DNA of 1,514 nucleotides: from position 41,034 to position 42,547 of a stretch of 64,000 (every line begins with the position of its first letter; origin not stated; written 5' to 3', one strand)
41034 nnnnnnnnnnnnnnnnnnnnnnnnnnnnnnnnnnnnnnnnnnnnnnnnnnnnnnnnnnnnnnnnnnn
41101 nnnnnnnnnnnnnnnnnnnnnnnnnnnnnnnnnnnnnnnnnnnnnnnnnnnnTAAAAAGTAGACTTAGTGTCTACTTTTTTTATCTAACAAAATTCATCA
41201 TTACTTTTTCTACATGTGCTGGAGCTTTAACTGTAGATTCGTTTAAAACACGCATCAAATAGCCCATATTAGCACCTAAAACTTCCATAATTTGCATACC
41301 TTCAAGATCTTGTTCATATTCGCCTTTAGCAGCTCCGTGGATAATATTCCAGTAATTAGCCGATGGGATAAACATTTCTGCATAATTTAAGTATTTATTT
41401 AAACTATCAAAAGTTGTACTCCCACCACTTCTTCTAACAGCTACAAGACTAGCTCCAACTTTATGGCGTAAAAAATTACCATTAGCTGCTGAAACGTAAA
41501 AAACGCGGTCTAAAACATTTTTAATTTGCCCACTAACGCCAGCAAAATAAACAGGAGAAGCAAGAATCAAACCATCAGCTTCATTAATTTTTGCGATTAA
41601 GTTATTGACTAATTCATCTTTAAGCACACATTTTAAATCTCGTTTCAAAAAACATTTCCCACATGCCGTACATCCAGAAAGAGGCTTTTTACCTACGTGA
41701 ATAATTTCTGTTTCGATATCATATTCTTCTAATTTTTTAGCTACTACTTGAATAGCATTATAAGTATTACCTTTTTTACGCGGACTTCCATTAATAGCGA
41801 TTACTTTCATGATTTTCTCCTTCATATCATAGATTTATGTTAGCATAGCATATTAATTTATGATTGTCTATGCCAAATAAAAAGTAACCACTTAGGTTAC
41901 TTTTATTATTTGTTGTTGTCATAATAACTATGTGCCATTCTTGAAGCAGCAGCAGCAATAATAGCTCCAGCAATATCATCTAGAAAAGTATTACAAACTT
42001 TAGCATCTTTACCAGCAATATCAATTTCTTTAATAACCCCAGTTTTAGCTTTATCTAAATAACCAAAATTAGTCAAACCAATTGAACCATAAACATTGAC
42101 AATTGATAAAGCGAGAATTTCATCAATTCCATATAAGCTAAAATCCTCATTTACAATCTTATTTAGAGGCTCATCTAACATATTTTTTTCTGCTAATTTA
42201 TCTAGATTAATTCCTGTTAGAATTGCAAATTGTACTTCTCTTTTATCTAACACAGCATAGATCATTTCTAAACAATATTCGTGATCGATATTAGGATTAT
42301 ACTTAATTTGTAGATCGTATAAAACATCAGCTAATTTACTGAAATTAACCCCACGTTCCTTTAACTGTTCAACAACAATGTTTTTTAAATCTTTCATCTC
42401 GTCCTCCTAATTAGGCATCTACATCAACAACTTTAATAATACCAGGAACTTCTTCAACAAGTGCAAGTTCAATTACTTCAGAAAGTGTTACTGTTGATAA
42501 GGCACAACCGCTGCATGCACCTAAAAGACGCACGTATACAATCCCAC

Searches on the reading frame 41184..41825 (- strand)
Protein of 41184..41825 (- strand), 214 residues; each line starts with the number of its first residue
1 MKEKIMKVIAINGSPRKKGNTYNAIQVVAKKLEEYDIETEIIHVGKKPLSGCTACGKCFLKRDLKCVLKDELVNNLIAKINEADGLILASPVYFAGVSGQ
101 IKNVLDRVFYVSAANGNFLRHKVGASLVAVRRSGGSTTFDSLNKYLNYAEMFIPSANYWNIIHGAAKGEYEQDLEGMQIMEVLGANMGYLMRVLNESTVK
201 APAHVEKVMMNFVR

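Call 37: search_protein_families(library=pfam, proteins=[window:41184-41825:-], max_evalue=0.001)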
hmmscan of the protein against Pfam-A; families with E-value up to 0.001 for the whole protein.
window:41184-41825:- (214 aa): 2 families
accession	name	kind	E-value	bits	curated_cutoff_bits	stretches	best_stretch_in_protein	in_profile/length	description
PF03358.20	FMN_red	-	2.3e-34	118.6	24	1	6-163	1-149/152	NADPH-dependent FMN reductase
PF02525.22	Flavodoxin_2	-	1.1e-10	42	27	1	6-140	1-142/198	Flavodoxin-like fold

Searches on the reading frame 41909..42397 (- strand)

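Call 37: search_protein_families(library=pfam, proteins=[window:41909-42397:-], max_evalue=0.001)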
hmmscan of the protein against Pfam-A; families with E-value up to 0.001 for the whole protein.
window:41909-42397:- (163 aa): 1 family
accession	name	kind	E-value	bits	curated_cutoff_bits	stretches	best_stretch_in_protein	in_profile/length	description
PF04608.18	PgpA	-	8.7e-19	68.3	28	1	21-156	20-141/141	Phosphatidylglycerophosphatase A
